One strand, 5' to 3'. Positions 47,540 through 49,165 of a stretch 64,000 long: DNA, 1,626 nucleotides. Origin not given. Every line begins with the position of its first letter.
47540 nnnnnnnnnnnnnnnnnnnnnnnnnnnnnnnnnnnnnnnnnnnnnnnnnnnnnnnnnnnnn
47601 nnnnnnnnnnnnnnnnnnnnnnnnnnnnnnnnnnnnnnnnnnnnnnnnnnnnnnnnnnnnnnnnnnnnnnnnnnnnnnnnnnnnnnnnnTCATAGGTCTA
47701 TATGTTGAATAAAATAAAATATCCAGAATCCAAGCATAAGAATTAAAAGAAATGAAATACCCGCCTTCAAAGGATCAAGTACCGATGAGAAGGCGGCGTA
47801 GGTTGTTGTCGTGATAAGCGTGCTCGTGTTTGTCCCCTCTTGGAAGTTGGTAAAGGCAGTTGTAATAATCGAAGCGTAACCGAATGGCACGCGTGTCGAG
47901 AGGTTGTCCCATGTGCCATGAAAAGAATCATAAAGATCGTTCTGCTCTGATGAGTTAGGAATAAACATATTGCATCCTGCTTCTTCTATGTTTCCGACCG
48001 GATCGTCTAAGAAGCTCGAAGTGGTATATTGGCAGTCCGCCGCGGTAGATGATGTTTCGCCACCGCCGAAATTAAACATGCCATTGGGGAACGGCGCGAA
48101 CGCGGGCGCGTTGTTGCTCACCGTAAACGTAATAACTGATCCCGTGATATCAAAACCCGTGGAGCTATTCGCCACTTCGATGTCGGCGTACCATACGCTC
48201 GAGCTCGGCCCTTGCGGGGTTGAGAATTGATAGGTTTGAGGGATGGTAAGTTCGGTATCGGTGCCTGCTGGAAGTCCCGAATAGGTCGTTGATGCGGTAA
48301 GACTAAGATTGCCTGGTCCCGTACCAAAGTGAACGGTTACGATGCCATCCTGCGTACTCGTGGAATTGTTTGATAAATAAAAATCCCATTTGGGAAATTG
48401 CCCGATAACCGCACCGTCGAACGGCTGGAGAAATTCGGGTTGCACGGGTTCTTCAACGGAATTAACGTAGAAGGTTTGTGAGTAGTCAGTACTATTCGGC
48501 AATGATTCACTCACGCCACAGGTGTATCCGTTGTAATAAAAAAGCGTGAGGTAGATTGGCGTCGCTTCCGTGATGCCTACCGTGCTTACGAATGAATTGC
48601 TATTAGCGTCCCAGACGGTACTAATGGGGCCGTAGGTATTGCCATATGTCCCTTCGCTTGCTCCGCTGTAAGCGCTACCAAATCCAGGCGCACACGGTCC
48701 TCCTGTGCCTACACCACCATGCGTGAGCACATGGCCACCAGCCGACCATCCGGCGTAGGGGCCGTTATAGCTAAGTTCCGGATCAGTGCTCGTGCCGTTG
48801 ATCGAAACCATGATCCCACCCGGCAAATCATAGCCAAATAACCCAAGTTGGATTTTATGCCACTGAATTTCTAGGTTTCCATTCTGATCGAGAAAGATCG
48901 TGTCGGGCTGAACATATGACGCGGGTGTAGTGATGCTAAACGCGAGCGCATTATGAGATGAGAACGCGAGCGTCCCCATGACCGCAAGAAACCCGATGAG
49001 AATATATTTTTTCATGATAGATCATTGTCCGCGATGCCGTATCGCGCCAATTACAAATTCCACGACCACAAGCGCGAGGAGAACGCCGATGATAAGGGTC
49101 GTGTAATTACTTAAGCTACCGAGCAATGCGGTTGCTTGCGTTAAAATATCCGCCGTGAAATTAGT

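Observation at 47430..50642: Filamentous-phage-like structural array of tiny hydrophobic ORFs, coat-like proteins and anchor-sharing secreted proteins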

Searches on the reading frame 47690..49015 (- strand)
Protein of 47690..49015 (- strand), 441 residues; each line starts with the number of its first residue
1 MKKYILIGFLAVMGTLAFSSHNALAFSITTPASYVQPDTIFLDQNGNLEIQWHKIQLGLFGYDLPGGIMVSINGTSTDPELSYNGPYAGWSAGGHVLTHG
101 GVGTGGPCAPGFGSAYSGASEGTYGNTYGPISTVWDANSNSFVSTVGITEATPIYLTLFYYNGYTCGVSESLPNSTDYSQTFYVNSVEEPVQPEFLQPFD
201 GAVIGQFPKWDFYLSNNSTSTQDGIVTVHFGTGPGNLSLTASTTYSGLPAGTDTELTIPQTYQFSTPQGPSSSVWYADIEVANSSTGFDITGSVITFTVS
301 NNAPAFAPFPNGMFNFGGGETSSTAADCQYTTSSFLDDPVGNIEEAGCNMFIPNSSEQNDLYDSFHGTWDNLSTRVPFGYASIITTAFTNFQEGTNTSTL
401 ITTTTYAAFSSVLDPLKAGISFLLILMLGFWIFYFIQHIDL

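Call 5: search_protein_families(library=pfam, max_evalue=0.1, proteins=[window:47690-49015:-])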
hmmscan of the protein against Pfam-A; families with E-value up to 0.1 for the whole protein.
window:47690-49015:- (441 aa): 1 family
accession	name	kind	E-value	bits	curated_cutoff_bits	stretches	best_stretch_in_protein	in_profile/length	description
PF21876.2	STIV_turret_2nd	-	0.05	14.1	27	1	362-405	15-57/106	C381 turret protein 2nd galactose-binding domain-like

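Call 6: search_protein_families(library=phrogs, max_evalue=0.1, proteins=[window:47690-49015:-])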
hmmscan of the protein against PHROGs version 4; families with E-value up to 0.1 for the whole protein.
window:47690-49015:- (441 aa): 0 families

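Call 12: find_encoding_contigs(protein=window:47690-49015:-, flank=10000, max_places=6)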
Protein window:47690-49015:- (441 aa): 22 contigs read that carry it; 6 places shown.
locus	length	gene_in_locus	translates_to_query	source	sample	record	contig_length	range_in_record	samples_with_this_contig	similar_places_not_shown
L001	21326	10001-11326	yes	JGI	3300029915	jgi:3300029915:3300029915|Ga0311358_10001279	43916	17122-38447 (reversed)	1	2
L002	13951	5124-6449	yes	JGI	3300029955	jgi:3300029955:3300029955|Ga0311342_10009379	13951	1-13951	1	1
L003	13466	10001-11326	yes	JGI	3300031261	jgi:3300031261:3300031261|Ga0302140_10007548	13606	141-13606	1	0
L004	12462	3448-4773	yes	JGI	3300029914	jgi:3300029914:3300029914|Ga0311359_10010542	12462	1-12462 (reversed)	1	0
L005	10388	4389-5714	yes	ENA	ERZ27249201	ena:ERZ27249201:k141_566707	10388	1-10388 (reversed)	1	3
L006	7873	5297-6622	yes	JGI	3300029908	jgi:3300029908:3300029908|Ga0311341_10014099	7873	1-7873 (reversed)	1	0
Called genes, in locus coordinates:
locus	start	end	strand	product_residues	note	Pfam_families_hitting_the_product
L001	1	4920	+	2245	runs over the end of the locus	PF04563:RNA_pol_Rpb2_1, PF04561:RNA_pol_Rpb2_2, PF04565:RNA_pol_Rpb2_3, PF10385:RNA_pol_Rpb2_45, PF00562:RNA_pol_Rpb2_6, PF04560:RNA_pol_Rpb2_7, PF04997:RNA_pol_Rpb1_1, PF00623:RNA_pol_Rpb1_2, +3 more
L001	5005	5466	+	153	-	PF01250:Ribosomal_S6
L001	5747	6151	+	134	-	-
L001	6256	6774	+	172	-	PF00436:SSB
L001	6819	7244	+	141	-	PF03946:Ribosomal_L11_N, PF00298:Ribosomal_L11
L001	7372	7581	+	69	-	-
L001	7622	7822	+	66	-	-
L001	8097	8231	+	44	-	-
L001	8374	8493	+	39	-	-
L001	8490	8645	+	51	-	-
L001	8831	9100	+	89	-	-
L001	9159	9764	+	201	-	-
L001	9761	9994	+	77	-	-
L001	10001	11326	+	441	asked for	-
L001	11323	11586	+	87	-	-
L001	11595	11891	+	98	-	-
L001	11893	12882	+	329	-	PF00145:DNA_methylase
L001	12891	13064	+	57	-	-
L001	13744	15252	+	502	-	PF01471:PG_binding_1 (weak)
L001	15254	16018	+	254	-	PF12158:DUF3592 (weak)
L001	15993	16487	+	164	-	PF13396:PLDc_N (faint)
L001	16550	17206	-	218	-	PF02661:Fic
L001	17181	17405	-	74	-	-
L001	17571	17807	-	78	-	-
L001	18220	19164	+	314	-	PF00589:Phage_integrase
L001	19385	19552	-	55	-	-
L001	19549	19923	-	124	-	PF13189:Cytidylate_kin2, PF13238:AAA_18, PF13671:AAA_33 (weak), PF13207:AAA_17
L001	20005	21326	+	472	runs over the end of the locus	PF02934:GatB_N, PF02637:GatB_Yqey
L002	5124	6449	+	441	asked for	-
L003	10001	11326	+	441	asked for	-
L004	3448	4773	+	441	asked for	-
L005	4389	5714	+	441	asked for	-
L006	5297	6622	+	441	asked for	-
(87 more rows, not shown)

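Call 25: search_protein_families(library=pfam, max_evalue=0.01, proteins=[L001:13744-15252:+, L001:15254-16018:+, L001:15993-16487:+])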
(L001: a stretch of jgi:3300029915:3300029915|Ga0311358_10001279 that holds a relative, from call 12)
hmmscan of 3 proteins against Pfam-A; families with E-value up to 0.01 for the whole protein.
L001:13744-15252:+ (502 aa): 1 family
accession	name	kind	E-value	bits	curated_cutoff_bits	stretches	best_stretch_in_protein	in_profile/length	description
PF01471.23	PG_binding_1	-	1.1e-06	29.1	23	1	2-42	1-42/57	Putative peptidoglycan binding domain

L001:15254-16018:+ (254 aa): 1 family
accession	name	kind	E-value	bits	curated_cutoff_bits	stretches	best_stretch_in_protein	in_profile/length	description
PF12158.14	DUF3592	-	1.4e-07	32.5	25.3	1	88-160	1-76/84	Domain of unknown function (DUF3592)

L001:15993-16487:+ (164 aa): 2 families
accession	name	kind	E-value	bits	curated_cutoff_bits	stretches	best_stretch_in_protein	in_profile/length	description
PF13396.11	PLDc_N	-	1.6e-05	25.2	23.3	1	95-133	1-40/42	Phospholipase_D-nuclease N-terminal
PF19529.4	DUF6057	-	0.007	15.7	29.8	1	26-133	103-207/569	Family of unknown function (DUF6057)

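Call 35: find_homologous_proteins(query=window:47690-49015:-, max_evalue=0.01)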
Query window:47690-49015:- (441 aa): 23 proteins with E <= 0.01 among 8000 candidates.
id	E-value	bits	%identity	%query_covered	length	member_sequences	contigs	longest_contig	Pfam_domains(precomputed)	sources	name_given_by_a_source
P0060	5.0e-295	996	100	100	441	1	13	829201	-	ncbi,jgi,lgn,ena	-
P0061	1.6e-286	968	100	97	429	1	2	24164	-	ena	-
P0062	4.3e-274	927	95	97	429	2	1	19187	-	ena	-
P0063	7.0e-273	923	92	100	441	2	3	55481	-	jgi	jgi:hypothetical protein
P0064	9.4e-252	854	86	100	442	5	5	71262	-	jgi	jgi:hypothetical protein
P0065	5.3e-247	838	83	100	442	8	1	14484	-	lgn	-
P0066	3.7e-238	809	79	100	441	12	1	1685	-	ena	-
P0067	4.4e-237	805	79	100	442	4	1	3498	-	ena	-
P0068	7.3e-236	801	79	100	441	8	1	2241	-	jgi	jgi:hypothetical protein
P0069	9.8e-234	794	80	100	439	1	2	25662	-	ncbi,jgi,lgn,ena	jgi:hypothetical protein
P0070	3.9e-233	792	79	100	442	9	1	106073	-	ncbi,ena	-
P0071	1.0e-232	791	78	100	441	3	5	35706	-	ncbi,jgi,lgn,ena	jgi:hypothetical protein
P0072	1.8e-221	754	76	100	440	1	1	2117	-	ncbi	-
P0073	6.7e-175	600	85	71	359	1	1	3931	-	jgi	jgi:hypothetical protein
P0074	2.1e-116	408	46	95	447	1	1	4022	-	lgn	-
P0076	3.9e-83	298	44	95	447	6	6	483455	-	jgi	jgi:hypothetical protein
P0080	7.2e-73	264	49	64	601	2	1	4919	-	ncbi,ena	-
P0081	1.8e-60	223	37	100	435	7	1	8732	-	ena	-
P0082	1.4e-37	148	61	29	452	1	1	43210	-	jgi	jgi:hypothetical protein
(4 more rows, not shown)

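Call 36: find_encoding_contigs(protein=P0082, flank=10000, max_places=2)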
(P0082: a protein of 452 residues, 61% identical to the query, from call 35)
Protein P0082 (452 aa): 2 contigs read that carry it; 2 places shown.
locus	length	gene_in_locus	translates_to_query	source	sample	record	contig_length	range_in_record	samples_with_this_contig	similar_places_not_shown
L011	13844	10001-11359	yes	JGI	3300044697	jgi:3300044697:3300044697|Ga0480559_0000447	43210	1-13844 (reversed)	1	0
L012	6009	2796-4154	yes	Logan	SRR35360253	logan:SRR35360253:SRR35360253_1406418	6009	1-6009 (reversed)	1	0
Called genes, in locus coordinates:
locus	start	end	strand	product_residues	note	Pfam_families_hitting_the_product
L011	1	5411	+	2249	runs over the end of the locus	PF04563:RNA_pol_Rpb2_1, PF04561:RNA_pol_Rpb2_2, PF04565:RNA_pol_Rpb2_3, PF10385:RNA_pol_Rpb2_45, PF00562:RNA_pol_Rpb2_6, PF04560:RNA_pol_Rpb2_7, PF04997:RNA_pol_Rpb1_1, PF00623:RNA_pol_Rpb1_2, +3 more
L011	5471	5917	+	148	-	PF01250:Ribosomal_S6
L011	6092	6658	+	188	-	PF00436:SSB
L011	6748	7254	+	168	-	PF03946:Ribosomal_L11_N, PF00298:Ribosomal_L11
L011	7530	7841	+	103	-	-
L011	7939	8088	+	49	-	-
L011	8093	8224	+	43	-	-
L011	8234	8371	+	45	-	-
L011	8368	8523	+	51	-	-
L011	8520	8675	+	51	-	-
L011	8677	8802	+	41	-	-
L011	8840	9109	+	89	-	-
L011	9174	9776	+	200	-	-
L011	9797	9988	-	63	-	-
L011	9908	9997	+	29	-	-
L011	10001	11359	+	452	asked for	-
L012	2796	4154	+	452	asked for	-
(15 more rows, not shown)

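Call 37: find_encoding_contigs(protein=P0081, flank=10000, max_places=2)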
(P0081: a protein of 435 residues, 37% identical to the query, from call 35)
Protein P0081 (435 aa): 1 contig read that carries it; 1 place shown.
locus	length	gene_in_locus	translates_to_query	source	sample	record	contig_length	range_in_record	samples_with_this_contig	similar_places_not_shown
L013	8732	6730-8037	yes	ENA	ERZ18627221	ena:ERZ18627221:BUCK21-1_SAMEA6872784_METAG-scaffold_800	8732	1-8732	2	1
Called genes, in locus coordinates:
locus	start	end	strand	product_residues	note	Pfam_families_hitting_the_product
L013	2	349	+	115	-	?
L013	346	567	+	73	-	-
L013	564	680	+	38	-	-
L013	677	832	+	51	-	-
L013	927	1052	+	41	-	-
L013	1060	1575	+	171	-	-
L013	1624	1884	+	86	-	-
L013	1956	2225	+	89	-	-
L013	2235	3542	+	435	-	-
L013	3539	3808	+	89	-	-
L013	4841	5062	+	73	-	-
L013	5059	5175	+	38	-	-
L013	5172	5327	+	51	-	-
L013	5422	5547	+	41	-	-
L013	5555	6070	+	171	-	-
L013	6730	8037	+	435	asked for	-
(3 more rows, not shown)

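Call 38: find_encoding_contigs(protein=P0076, flank=10000, max_places=3)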
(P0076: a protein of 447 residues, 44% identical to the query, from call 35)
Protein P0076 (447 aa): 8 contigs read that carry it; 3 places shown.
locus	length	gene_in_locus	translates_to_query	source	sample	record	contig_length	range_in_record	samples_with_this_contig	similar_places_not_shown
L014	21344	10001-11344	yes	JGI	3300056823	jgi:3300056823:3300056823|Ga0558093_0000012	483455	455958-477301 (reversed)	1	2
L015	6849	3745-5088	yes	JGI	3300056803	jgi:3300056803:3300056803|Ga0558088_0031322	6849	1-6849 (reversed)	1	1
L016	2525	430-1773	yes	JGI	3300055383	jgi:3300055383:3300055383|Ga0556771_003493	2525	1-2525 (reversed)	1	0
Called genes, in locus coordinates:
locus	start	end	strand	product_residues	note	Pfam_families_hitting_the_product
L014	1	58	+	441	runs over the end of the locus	-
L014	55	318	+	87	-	-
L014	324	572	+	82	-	-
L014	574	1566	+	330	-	PF00145:DNA_methylase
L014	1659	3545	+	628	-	PF02463:SMC_N, PF11398:DUF2813 (weak), PF13175:AAA_15, PF13476:AAA_23, PF13175:AAA_15, PF13304:AAA_21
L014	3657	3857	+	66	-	-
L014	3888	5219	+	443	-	PF12728:HTH_17 (weak), PF03602:Cons_hypoth95 (faint), PF01555:N6_N4_Mtase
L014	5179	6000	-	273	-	PF06300:Tsp45I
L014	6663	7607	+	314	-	PF00589:Phage_integrase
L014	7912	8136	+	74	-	-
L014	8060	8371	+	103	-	-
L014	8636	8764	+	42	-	-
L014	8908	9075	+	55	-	-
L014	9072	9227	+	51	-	-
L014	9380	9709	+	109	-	-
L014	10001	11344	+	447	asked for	-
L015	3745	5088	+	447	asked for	-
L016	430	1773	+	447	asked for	-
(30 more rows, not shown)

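Call 53: predict_structure(alignment_id=A4)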
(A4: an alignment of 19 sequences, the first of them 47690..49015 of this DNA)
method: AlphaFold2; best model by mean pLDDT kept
length: 441 residues; sequences in the alignment: 19
mean_pLDDT: 60.1   pTM: 0.44
mean pLDDT of the five models: 60.1, 56.6, 52.5, 51.6, 50.3
residues with pLDDT >= 90: 14; 70-90: 166; 50-70: 95; < 50: 166
segments of 3 or more residues with pLDDT < 50: 14-24, 58-61, 100-115, 120-125, 163-168, 309-424, 437-441
pLDDT, mean of each block of 10 residues (from residue 1): 63 46 53 77 78 61 68 77 59 66 35 45 60 86 81 80 47 66 73 78 79 80 89 86 87 82 66 85 68 79 60 26 30 40 36 41 47 40 37 28 28 32 50 49 36
secondary structure, 60 per line:
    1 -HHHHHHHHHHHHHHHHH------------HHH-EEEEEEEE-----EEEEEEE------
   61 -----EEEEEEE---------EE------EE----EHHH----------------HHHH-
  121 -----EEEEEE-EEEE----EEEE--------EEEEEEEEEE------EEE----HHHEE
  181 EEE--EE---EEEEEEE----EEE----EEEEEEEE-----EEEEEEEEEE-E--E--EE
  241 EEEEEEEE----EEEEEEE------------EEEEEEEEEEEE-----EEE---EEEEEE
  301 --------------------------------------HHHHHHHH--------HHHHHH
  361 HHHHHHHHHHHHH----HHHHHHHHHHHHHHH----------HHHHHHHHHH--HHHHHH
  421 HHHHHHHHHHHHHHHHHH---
elements in order: H2-18 E35-42 E48-54 E66-72 H116-119 E126-131 E133-136 E141-144 E153-162 E169-171 E179-183 E191-197 E202-204 E209-216 E222-231 E239-248 E253-259 E272-283 E289-291 E295-300 H339-346 H355-373 H378-392 H403-412 H415-438

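Call 57: fold_search(model_id=the predicted structure, library=viral)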
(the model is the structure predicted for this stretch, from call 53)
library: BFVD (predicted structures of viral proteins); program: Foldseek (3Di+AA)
matches with E <= 10: 1240; with E <= 0.001: 28
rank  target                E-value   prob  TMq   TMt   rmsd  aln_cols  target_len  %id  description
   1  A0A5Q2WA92            4.1e-05  0.97  0.17  0.06  29.1       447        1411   10  (no name in the UniProt tables at hand)
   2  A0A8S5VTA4            5.7e-05  0.99  0.22  0.14  12.4       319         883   10  (no name in the UniProt tables at hand)
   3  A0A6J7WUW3            6.0e-05  1.00  0.21  0.11  13.3       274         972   13  Fibronectin type-III domain-containing protein [uncultured Caudovirales phage]
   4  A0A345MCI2            6.7e-05  1.00  0.18  0.10  16.3       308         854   10  Minor tail protein [Gordonia phage Teatealatte]
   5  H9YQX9                1.5e-04  1.00  0.17  0.34   9.5       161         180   10  (no name in the UniProt tables at hand)
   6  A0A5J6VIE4            1.5e-04  0.99  0.23  0.12  16.1       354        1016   14  Uncharacterized protein [Megaviridae environmental sample]
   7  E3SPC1                1.6e-04  1.00  0.19  0.11  21.6       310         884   12  Virion structural protein [Prochlorococcus phage Syn1]
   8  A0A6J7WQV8            2.4e-04  0.96  0.18  0.08  19.2       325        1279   13  Uncharacterized protein [uncultured Caudovirales phage]
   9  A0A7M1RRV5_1          2.8e-04  1.00  0.21  0.09  12.6       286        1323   10  Internalin-like protein [uncultured phage cr52_1]
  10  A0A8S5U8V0            3.3e-04  0.97  0.18  0.11  15.6       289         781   11  Translation initiation factor-like protein [Siphoviridae sp. ctnMR5]
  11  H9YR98                3.7e-04  1.00  0.17  0.32   9.2       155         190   14  (no name in the UniProt tables at hand)
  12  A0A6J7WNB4            3.7e-04  0.97  0.18  0.15  19.8       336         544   11  Fibronectin type-III domain-containing protein [uncultured Caudovirales phage]
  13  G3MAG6                4.1e-04  0.96  0.18  0.09  14.2       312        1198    9  Gp425 [Bacillus phage G]
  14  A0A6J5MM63            4.1e-04  0.20  0.10  0.06  24.5       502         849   11  Uncharacterized protein [uncultured Caudovirales phage]
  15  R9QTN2                4.9e-04  0.99  0.15  0.29  18.0       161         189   14  Uncharacterized protein [Haloarcula sinaiiensis tailed virus 1]
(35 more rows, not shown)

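Call 59: search_protein_representatives(alignment_id=A4)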
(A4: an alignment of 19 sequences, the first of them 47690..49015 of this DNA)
Query: 19 sequences, 445 profile positions. Proteins with E-value up to 0.001 (for the whole library): 586; up to 1e-10: 221; up to 1e-30: 53. The best 150 are listed.
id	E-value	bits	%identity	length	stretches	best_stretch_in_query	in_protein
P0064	2.3e-225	764.9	-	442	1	1-445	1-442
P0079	3.8e-181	619.2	-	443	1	1-445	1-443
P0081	3.1e-144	497.6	-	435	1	1-444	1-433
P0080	3.4e-130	451.3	-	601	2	18-423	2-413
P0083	1.2e-109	383.6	-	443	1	1-443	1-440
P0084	2.9e-100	352.6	-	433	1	1-445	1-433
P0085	2.9e-95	336.1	-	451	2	145-445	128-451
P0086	1.3e-87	311.0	-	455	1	1-443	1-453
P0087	1.1e-81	291.4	-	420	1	12-444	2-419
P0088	6.2e-64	232.9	-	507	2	191-445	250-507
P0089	6.9e-58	213.0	-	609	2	1-304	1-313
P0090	5.3e-52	193.6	-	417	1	174-444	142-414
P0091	9.2e-52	192.8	-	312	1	192-445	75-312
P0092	3.2e-48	181.1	-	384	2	177-445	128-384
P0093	5.1e-46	173.8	-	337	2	324-445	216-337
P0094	1.7e-45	172.2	-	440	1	202-443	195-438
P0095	6.5e-45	170.2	-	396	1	196-445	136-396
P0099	8.3e-43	163.3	-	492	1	199-443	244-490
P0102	9.3e-42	159.8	-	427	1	180-445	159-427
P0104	6.1e-40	153.8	-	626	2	2-306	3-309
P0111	3.7e-38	147.9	-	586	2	30-301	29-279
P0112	1.1e-37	146.3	-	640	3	1-324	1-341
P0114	3.3e-37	144.8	-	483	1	194-444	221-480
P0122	8.8e-35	136.8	-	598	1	1-305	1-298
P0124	3.4e-34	134.9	-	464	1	173-444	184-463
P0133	1.6e-30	122.7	-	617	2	1-304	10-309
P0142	1.4e-27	113.1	-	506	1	168-444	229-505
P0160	1.3e-23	100.0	-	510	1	202-444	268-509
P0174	2.3e-20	89.3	-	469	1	6-444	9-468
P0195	5.5e-18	81.5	-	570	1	326-443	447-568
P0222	1.8e-15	73.1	-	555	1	193-443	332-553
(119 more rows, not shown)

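Call 60: find_encoding_contigs(protein=P0094, flank=10000, max_places=3)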
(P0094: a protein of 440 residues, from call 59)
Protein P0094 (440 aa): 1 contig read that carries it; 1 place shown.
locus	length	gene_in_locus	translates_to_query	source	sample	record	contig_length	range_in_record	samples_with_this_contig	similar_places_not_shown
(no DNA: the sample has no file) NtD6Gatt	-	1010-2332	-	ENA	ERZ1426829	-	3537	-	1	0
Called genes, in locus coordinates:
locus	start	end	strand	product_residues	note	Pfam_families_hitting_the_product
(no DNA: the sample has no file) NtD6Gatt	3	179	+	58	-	?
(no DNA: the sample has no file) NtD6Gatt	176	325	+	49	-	-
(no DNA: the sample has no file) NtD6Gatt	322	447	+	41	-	-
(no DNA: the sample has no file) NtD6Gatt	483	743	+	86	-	-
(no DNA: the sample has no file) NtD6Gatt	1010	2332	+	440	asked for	-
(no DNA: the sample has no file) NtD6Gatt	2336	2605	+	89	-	-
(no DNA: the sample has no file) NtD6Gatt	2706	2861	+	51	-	-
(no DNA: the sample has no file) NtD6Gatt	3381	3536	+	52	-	?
